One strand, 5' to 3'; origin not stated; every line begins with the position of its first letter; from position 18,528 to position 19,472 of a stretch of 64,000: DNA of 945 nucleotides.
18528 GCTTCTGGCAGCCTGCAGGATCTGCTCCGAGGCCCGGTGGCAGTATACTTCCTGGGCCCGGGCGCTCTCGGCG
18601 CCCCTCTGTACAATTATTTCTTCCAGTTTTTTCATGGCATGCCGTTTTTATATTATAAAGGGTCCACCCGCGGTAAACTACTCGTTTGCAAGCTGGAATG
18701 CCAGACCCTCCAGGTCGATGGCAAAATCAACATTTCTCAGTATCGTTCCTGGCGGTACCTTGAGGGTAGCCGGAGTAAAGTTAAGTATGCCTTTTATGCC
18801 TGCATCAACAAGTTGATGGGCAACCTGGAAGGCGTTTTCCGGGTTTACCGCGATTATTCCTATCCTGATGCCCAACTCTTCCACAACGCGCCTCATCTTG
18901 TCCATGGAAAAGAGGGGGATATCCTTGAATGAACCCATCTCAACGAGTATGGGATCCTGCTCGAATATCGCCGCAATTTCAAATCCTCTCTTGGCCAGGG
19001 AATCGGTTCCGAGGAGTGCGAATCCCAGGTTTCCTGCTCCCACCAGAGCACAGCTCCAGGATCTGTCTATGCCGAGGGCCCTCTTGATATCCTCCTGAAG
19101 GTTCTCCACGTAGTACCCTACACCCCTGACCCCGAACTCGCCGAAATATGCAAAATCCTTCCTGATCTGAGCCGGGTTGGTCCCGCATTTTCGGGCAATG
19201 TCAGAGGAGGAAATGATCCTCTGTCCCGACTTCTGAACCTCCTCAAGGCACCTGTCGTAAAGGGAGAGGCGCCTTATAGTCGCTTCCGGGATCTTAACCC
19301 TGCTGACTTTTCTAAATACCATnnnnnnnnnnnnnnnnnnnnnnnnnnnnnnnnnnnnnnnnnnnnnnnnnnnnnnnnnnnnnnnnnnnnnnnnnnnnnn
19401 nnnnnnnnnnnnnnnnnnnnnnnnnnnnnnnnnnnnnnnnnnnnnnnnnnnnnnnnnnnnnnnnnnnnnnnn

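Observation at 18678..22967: Rex-terminated operon encoding an 11-haem cytochrome c, a cytochrome b and a 12-haem NapC-like cytochrome: candidate quinol-linked periplasmic/extracellular electron-transfer conduit under NADH/NAD+ control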

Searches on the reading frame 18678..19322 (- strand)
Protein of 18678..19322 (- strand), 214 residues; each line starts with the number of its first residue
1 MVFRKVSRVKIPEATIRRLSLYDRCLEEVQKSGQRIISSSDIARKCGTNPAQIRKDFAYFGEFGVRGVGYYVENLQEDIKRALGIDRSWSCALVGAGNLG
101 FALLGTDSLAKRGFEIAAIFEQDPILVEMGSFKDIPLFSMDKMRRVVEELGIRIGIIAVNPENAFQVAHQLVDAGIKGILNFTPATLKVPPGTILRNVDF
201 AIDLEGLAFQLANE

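Call 4: search_protein_families(library=pfam, proteins=[window:18678-19322:-], max_evalue=0.01)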
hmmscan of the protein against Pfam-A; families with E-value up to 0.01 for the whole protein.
window:18678-19322:- (214 aa): 2 families
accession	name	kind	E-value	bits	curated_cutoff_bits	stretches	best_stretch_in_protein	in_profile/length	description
PF06971.19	Put_DNA-bind_N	-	5.5e-20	71.6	27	1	10-57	1-48/49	Putative DNA-binding protein N-terminus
PF02629.25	CoA_binding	-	4.3e-15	56.7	22.3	1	87-184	2-96/97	CoA binding domain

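Call 5: search_protein_families(library=ncbifam, proteins=[window:18678-19322:-], max_evalue=0.01)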
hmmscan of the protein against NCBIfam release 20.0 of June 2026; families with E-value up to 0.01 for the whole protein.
window:18678-19322:- (214 aa): 9 families
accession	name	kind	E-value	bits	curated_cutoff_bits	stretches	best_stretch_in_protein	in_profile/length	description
NF003993.0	PRK05472.2-2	equivalog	4.1e-78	261.8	217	1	9-212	4-206/212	redox-sensing transcriptional repressor Rex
NF003995.0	PRK05472.2-4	subfamily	5.5e-70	235.2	126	1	8-213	3-207/213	redox-sensing transcriptional repressor Rex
NF003992.0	PRK05472.2-1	equivalog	6.4e-65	218.8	226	1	7-212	17-221/249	redox-sensing transcriptional repressor Rex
NF003994.0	PRK05472.2-3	equivalog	1.2e-52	178.4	130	1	7-212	5-209/217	redox-sensing transcriptional repressor Rex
NF003990.0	PRK05472.1-4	equivalog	5.9e-51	173.1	233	1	9-213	5-208/214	redox-sensing transcriptional repressor Rex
NF003989.0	PRK05472.1-3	equivalog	3.3e-50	170.8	177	1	7-213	4-209/215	redox-sensing transcriptional repressor Rex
NF003996.0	PRK05472.2-5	equivalog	7.3e-50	169.7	138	1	11-212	2-200/209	redox-sensing transcriptional repressor Rex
NF003988.0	PRK05472.1-1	equivalog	1.8e-37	129.4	321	1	10-211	6-208/214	redox-sensing transcriptional repressor Rex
NF003991.0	PRK05472.1-5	equivalog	1.6e-36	126.2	198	1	8-213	4-208/211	redox-sensing transcriptional repressor Rex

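Call 69: find_homologous_proteins(query=window:18678-19322:-)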
Query window:18678-19322:- (214 aa): 7960 proteins with E <= 0.001 among 8000 candidates; the best 120 are listed.
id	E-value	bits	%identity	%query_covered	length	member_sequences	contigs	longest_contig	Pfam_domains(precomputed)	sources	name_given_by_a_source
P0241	2.8e-135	467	100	100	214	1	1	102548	PF02629.26,PF06971.20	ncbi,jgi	-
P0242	7.0e-127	439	93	100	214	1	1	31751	PF02629.26,PF06971.20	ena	-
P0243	5.8e-125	433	89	100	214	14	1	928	PF02629.26,PF06971.20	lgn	-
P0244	7.0e-121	420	87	100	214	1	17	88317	PF02629.26,PF06971.20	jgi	jgi:redox-sensing transcriptional repressor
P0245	7.8e-121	419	86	100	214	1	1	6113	PF02629.26,PF06971.20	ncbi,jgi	-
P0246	2.6e-120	418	86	100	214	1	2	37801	PF02629.26,PF06971.20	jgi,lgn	-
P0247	1.1e-119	416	86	100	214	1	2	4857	PF02629.26,PF06971.20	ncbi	-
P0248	1.3e-119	415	85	100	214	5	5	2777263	PF02629.26,PF06971.20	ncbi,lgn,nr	ncbi:MAG: redox-sensing transcriptional repressor Rex [bacterium]|nr:MAG: redox-sensing transcriptio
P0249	2.4e-119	415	86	100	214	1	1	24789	PF02629.26,PF06971.20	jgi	-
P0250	5.2e-119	413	84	100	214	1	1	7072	PF02629.26,PF06971.20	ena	-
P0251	9.4e-119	413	86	100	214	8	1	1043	PF02629.26,PF06971.20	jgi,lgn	jgi:redox-sensing transcriptional repressor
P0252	3.1e-117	408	84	100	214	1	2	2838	PF02629.26,PF06971.20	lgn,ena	-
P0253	1.7e-116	405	84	100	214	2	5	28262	PF02629.26,PF06971.20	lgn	-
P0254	4.3e-116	404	84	100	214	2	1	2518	PF02629.26,PF06971.20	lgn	-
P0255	7.2e-116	403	84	100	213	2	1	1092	PF02629.26,PF06971.20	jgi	jgi:redox-sensing transcriptional repressor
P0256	2.2e-115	402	83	100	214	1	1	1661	PF02629.26,PF06971.20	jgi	jgi:redox-sensing transcriptional repressor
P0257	7.9e-115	400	83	100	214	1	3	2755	PF02629.26,PF06971.20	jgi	jgi:redox-sensing transcriptional repressor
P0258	1.1e-114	399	81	100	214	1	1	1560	PF02629.26,PF06971.20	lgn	-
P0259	3.6e-114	398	81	100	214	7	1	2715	PF02629.26,PF06971.20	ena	-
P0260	5.3e-114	397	81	100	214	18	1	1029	PF02629.26,PF06971.20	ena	-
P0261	1.0e-113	396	82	100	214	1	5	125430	PF02629.26,PF06971.20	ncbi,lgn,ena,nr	ncbi:MAG TPA: redox-sensing transcriptional repressor Rex [Proteobacteria bacterium]|nr:redox-sensin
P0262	1.1e-113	396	83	100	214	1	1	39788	PF02629.26,PF06971.20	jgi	jgi:redox-sensing transcriptional repressor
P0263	2.0e-113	395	81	100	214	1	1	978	PF02629.26,PF06971.20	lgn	-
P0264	6.0e-113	394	82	100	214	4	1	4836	PF02629.26,PF06971.20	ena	-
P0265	4.4e-112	391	80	100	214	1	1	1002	PF02629.26,PF06971.20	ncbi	-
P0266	6.9e-112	390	81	100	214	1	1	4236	PF02629.26,PF06971.20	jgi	jgi:redox-sensing transcriptional repressor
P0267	2.6e-111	388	80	100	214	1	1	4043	PF02629.26,PF06971.20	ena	-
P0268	2.2e-110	385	80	100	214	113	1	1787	PF02629.26,PF06971.20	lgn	-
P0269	1.6e-109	382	87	91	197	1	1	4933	PF02629.26,PF06971.20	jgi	jgi:redox-sensing transcriptional repressor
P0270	3.5e-109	381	77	100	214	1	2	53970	PF02629.26,PF06971.20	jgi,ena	jgi:redox-sensing transcriptional repressor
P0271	4.6e-108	378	78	100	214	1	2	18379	PF02629.26,PF06971.20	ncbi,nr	ncbi:MAG: redox-sensing transcriptional repressor Rex [bacterium]|nr:redox-sensing transcriptional r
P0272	6.7e-104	364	78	94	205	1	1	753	PF02629.26,PF06971.20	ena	-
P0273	5.6e-102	358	74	100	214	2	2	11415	PF02629.26,PF06971.20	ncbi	-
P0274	7.3e-102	357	75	100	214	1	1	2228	PF02629.26,PF06971.20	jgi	-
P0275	6.0e-100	351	73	100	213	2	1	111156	PF02629.26,PF06971.20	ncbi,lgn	-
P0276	4.0e-98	345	70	100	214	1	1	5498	PF02629.26,PF06971.20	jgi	jgi:redox-sensing transcriptional repressor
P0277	5.7e-92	325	65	100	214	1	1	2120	PF02629.26,PF06971.20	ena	-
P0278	1.9e-76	274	89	64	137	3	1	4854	PF06971.20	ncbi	ncbi:MAG: redox-sensing transcriptional repressor Rex, partial [bacterium]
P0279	2.4e-75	271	52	95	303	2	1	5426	PF02629.26,PF06971.20,PF01408.29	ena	-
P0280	1.0e-74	269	80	70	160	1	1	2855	PF02629.26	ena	-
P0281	2.3e-67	245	-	-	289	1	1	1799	PF02629.26,PF06971.20,PF01408.29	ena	-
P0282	4.7e-61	224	51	99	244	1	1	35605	PF02629.26,PF06971.20,PF01408.29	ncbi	ncbi:MAG: redox-sensing transcriptional repressor Rex [Nitrospinota bacterium]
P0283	1.3e-59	220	50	94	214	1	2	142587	PF02629.26,PF06971.20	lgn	-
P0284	1.5e-59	219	53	96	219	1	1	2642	PF02629.26,PF06971.20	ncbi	-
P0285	6.2e-59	217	52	100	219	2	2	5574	PF02629.26,PF06971.20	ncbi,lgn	ncbi:MAG: redox-sensing transcriptional repressor Rex [Nitrospinota bacterium]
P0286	8.1e-58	214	50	95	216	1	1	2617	PF02629.26,PF06971.20,PF01408.29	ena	-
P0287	9.4e-58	213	50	95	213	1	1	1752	PF02629.26,PF06971.20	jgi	-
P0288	9.5e-58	213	53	96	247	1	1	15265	PF02629.26,PF06971.20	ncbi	ncbi:MAG: redox-sensing transcriptional repressor Rex [Nitrospinota bacterium]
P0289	9.8e-58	213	50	96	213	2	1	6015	PF02629.26,PF06971.20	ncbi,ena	-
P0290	1.4e-57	213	52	95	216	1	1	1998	PF02629.26,PF06971.20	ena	-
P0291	1.4e-57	213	50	95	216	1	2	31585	PF02629.26,PF06971.20,PF01408.29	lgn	-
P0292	1.5e-57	213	52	95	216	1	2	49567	PF02629.26,PF06971.20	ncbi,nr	ncbi:MAG: redox-sensing transcriptional repressor Rex [Candidatus Rokubacteria bacterium]|nr:redox-s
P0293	5.4e-57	211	49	100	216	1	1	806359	PF02629.26,PF06971.20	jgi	jgi:redox-sensing transcriptional repressor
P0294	5.6e-57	211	49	98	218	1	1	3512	PF02629.26,PF06971.20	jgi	jgi:redox-sensing transcriptional repressor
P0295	1.2e-56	210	49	98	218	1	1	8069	PF02629.26,PF06971.20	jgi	jgi:redox-sensing transcriptional repressor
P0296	1.7e-56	209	50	95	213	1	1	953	PF02629.26,PF06971.20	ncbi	-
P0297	2.3e-56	209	49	100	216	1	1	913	PF02629.26,PF06971.20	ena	-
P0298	3.3e-56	208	50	95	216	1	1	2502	PF02629.26,PF06971.20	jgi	-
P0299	4.3e-56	208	48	95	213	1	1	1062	PF02629.26,PF06971.20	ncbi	-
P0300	4.6e-56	208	46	98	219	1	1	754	PF02629.26,PF06971.20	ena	-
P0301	5.3e-56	208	48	98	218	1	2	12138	PF02629.26,PF06971.20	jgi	-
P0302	5.9e-56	208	47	98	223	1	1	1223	PF02629.26,PF06971.20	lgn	-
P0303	6.1e-56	208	51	95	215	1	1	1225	PF02629.26,PF06971.20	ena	-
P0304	6.4e-56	207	47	98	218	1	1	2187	PF02629.26,PF06971.20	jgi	jgi:redox-sensing transcriptional repressor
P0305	6.7e-56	207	49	96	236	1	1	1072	PF02629.26,PF06971.20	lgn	-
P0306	8.1e-56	207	49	96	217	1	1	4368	PF02629.26,PF06971.20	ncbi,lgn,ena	-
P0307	8.8e-56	207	49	95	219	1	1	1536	PF02629.26,PF06971.20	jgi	jgi:redox-sensing transcriptional repressor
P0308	1.0e-55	207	50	95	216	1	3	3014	PF02629.26,PF06971.20,PF01408.29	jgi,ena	jgi:redox-sensing transcriptional repressor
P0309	1.1e-55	207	48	97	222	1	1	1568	PF02629.26,PF06971.20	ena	-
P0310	1.6e-55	206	48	95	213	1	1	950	PF02629.26,PF06971.20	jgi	-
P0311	1.7e-55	206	47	100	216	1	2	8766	PF02629.26,PF06971.20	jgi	jgi:redox-sensing transcriptional repressor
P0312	1.9e-55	206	47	98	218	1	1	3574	PF02629.26,PF06971.20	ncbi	-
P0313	1.9e-55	206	49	99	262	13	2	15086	PF02629.26,PF06971.20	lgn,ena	-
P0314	2.0e-55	206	48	95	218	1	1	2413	PF02629.26,PF06971.20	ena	-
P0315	2.0e-55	206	49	95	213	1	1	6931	PF02629.26,PF06971.20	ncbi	-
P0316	2.3e-55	206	48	95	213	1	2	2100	PF02629.26,PF06971.20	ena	-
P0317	2.3e-55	206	48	95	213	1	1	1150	PF02629.26,PF06971.20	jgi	-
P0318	2.4e-55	206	47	98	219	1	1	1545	PF02629.26,PF06971.20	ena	-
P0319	2.4e-55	206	50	96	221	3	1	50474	PF02629.26,PF06971.20,PF01408.29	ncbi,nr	ncbi:MAG: redox-sensing transcriptional repressor Rex [Candidatus Tectomicrobia bacterium]|nr:redox-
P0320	2.8e-55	205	49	95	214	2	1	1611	PF02629.26,PF06971.20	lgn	-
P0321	3.2e-55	205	48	96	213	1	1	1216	PF02629.26,PF06971.20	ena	-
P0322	3.2e-55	205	48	98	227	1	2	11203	PF02629.26,PF06971.20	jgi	jgi:redox-sensing transcriptional repressor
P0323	3.3e-55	205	48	96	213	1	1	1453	PF02629.26,PF06971.20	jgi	-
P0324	3.3e-55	205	48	96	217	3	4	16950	PF02629.26,PF06971.20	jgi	-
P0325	3.5e-55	205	48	98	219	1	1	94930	PF02629.26,PF06971.20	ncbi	-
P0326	3.6e-55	205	51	95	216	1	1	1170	PF02629.26,PF06971.20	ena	-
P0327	3.7e-55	205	51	95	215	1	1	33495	PF02629.26,PF06971.20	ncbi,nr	ncbi:MAG: redox-sensing transcriptional repressor Rex [Candidatus Rokubacteria bacterium]|nr:redox-s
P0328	3.7e-55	205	48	95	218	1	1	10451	PF02629.26,PF06971.20,PF01408.29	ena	-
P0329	3.9e-55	205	46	96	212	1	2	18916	PF02629.26,PF06971.20,PF01408.29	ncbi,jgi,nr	ncbi:MAG: redox-sensing transcriptional repressor Rex [Deltaproteobacteria bacterium]|nr:redox-sensi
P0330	4.1e-55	205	48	96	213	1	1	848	PF02629.26,PF06971.20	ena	-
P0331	4.1e-55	205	48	95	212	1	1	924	PF02629.26,PF06971.20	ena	-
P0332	4.2e-55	205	47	98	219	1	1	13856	PF02629.26,PF06971.20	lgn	-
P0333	4.4e-55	205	49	95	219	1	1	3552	PF02629.26,PF06971.20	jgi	-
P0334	4.5e-55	205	48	96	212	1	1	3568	PF02629.26,PF06971.20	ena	-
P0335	4.6e-55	205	48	98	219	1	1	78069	PF02629.26,PF06971.20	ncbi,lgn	ncbi:MAG: redox-sensing transcriptional repressor Rex [Thermodesulfobacteriota bacterium]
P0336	5.9e-55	204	50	95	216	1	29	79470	PF02629.26,PF06971.20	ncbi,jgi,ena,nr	ncbi:MAG: redox-sensing transcriptional repressor Rex [Candidatus Rokubacteria bacterium RIFCSPLOWO2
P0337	6.0e-55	204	49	94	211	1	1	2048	PF02629.26,PF06971.20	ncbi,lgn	-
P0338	6.0e-55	204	47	96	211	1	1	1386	PF02629.26,PF06971.20,PF01408.29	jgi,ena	jgi:redox-sensing transcriptional repressor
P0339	6.1e-55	204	50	95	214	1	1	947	PF02629.26,PF06971.20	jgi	jgi:redox-sensing transcriptional repressor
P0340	6.1e-55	204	49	96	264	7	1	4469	PF02629.26,PF06971.20,PF01408.29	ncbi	ncbi:MAG: redox-sensing transcriptional repressor Rex [bacterium]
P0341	6.7e-55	204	48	95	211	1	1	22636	PF02629.26,PF06971.20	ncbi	-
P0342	7.3e-55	204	51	93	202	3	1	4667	PF02629.26,PF06971.20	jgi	jgi:redox-sensing transcriptional repressor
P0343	7.6e-55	204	48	95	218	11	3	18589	PF02629.26,PF06971.20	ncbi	ncbi:MAG: redox-sensing transcriptional repressor Rex [Thermodesulfobacteriota bacterium]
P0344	7.6e-55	204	48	95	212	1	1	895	PF02629.26,PF06971.20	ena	-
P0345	8.5e-55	204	52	93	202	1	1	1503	PF02629.26,PF06971.20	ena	-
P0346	8.5e-55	204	47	98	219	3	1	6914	PF02629.26,PF06971.20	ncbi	-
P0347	8.6e-55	204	47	96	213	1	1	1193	PF02629.26,PF06971.20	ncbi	-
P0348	9.2e-55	204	49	95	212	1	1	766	PF02629.26,PF06971.20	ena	-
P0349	9.3e-55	204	47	98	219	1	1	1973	PF02629.26,PF06971.20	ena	-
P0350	9.7e-55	204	48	95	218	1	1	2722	PF02629.26,PF06971.20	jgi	jgi:redox-sensing transcriptional repressor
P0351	1.2e-54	203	47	98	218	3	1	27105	PF02629.26,PF06971.20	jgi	jgi:redox-sensing transcriptional repressor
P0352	1.3e-54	203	49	96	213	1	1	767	PF02629.26,PF06971.20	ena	-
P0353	1.3e-54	203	48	96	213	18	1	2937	PF02629.26,PF06971.20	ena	-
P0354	1.4e-54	203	49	95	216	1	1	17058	PF02629.26,PF06971.20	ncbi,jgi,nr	ncbi:MAG: redox-sensing transcriptional repressor Rex [Candidatus Rokubacteria bacterium]|nr:redox-s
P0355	1.5e-54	203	47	96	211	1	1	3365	PF02629.26,PF06971.20,PF01408.29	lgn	-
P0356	1.5e-54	203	50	95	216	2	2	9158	PF02629.26,PF06971.20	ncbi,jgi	jgi:redox-sensing transcriptional repressor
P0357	1.6e-54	203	49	94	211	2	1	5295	PF02629.26,PF06971.20,PF01408.29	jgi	jgi:redox-sensing transcriptional repressor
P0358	1.9e-54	203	47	98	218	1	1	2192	PF02629.26,PF06971.20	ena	-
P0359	1.9e-54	203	47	96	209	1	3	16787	PF02629.26,PF06971.20,PF01408.29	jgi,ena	jgi:redox-sensing transcriptional repressor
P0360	2.3e-54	202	51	93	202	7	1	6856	PF02629.26,PF06971.20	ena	-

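Call 70: find_encoding_contigs(protein=P0275, flank=9000, max_places=1)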
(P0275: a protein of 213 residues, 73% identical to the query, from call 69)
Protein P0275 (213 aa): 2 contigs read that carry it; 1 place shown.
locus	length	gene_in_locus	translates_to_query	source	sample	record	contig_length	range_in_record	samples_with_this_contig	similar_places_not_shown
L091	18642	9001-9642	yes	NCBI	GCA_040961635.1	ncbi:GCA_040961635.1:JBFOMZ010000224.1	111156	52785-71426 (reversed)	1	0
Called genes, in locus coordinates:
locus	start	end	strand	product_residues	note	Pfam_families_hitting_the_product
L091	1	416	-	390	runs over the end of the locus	PF00346:Complex1_49kDa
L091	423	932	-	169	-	PF00329:Complex1_30kDa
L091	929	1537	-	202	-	PF01058:Oxidored_q6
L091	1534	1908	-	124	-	PF00507:Oxidored_q4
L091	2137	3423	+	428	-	PF00202:Aminotran_3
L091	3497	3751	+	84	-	PF09527:ATPase_gene1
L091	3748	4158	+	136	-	PF03899:ATP-synt_I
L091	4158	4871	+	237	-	PF00119:ATP-synt_A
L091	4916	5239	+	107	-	PF00137:ATP-synt_C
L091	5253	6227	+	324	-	PF09699:Paired_CXXCH_1 (faint), PF14522:Cytochrome_C7 (faint), PF14537:Cytochrom_c3_2 (faint)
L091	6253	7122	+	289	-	PF01292:Ni_hydr_CYTB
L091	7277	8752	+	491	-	-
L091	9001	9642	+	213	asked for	PF06971:Put_DNA-bind_N, PF02629:CoA_binding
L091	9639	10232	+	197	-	PF13580:SIS_2, PF01380:SIS (weak)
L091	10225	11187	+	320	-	-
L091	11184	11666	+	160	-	PF01467:CTP_transf_like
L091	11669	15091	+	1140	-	PF17757:UvrB_inter, PF02559:CarD_TRCF_RID, PF00270:DEAD, PF04851:ResIII, PF22590:Cas3-like_C_2 (faint), PF00271:Helicase_C, PF03461:TRCF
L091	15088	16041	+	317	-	PF13623:SurA_N_2, PF13624:SurA_N_3, PF13145:Rotamase_2, PF00639:Rotamase, PF13616:Rotamase_3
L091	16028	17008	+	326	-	PF13624:SurA_N_3, PF09312:SurA_N (weak), PF13145:Rotamase_2, PF13616:Rotamase_3, PF00639:Rotamase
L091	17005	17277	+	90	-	PF01479:S4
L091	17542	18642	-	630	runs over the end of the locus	PF14691:Fer4_20, PF00070:Pyr_redox (faint), PF01266:DAO (faint), PF07992:Pyr_redox_2, PF13450:NAD_binding_8 (weak)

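Call 71: find_encoding_contigs(protein=P0282, flank=9000, max_places=1)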
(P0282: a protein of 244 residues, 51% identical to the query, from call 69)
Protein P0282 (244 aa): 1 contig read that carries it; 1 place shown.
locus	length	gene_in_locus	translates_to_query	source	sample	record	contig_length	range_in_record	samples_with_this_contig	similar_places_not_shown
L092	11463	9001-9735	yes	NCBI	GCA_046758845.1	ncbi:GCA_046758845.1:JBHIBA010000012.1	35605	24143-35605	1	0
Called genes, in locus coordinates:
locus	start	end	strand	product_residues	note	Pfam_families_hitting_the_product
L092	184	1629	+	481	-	PF08323:Glyco_transf_5, PF13439:Glyco_transf_4 (faint), PF13579:Glyco_trans_4_4 (faint), PF00534:Glycos_transf_1, PF13692:Glyco_trans_1_4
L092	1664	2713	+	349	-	PF01087:GalP_UDP_transf, PF16285:DUF4931_N (weak), PF16268:DUF4921 (weak), PF02744:GalP_UDP_tr_C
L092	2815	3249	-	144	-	PF00903:Glyoxalase, PF13669:Glyoxalase_4 (weak), PF22677:Ble-like_N (faint)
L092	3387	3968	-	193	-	PF02660:G3P_acyltransf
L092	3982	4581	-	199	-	PF01066:CDP-OH_P_transf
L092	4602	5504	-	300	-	PF00140:Sigma70_r1_2, PF04542:Sigma70_r2, PF04539:Sigma70_r3, PF04545:Sigma70_r4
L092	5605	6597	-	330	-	PF07719:TPR_2 (faint), PF13428:TPR_14 (faint), PF13512:TPR_18, PF13525:YfiO, PF00515:TPR_1 (faint), PF13432:TPR_16 (weak), PF13432:TPR_16, PF13174:TPR_6 (weak), +4 more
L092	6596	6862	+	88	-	PF01817:CM_2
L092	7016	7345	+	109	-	PF09527:ATPase_gene1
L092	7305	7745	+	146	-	PF03899:ATP-synt_I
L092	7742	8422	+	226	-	PF00119:ATP-synt_A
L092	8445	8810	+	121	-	PF00137:ATP-synt_C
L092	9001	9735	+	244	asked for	PF06971:Put_DNA-bind_N, PF01408:GFO_IDH_MocA (weak), PF02629:CoA_binding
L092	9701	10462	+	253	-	PF00814:TsaD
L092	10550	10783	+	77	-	PF04325:DUF465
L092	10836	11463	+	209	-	PF02776:TPP_enzyme_N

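Call 72: find_encoding_contigs(protein=P0335, flank=9000, max_places=1)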
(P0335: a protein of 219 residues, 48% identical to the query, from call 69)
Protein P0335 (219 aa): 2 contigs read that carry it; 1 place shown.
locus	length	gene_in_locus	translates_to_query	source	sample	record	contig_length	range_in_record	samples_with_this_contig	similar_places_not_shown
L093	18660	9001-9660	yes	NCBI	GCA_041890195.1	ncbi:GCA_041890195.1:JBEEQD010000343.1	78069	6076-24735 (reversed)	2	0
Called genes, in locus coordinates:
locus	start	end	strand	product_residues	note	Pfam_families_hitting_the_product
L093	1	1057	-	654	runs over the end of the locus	PF00005:ABC_tran, PF02463:SMC_N (faint), PF13175:AAA_15 (faint), PF13555:AAA_29 (faint), PF13304:AAA_21 (faint), PF12848:ABC_tran_Xtn, PF00005:ABC_tran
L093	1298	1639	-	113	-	PF09723:Zn_ribbon_8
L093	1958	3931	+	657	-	PF14522:Cytochrome_C7 (faint), PF14537:Cytochrom_c3_2 (faint), PF01292:Ni_hydr_CYTB (weak)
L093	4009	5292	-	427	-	PF22113:Mtrc-MtrF_II-IV_dom (faint), PF13435:Cytochrome_C554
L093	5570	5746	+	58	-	-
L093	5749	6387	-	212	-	PF07920:DUF1684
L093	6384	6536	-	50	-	-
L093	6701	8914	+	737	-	PF14522:Cytochrome_C7 (faint), PF03264:Cytochrom_NNT (faint), PF02085:Cytochrom_CIII (faint), PF14537:Cytochrom_c3_2, PF22113:Mtrc-MtrF_II-IV_dom (weak)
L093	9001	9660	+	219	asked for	PF06971:Put_DNA-bind_N, PF02629:CoA_binding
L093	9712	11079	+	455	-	PF00202:Aminotran_3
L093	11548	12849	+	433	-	PF07690:MFS_1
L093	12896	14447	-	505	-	PF00890:FAD_binding_2, PF01266:DAO, PF03486:HI0933_like (faint)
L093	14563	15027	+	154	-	-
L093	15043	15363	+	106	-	PF01909:NTP_transf_2, PF18765:Polbeta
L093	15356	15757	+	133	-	PF05168:HEPN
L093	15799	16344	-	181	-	-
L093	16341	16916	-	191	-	PF06560:GPI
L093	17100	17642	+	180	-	PF13511:DUF4124 (weak)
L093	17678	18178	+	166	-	PF10502:Peptidase_S26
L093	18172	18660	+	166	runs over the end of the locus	-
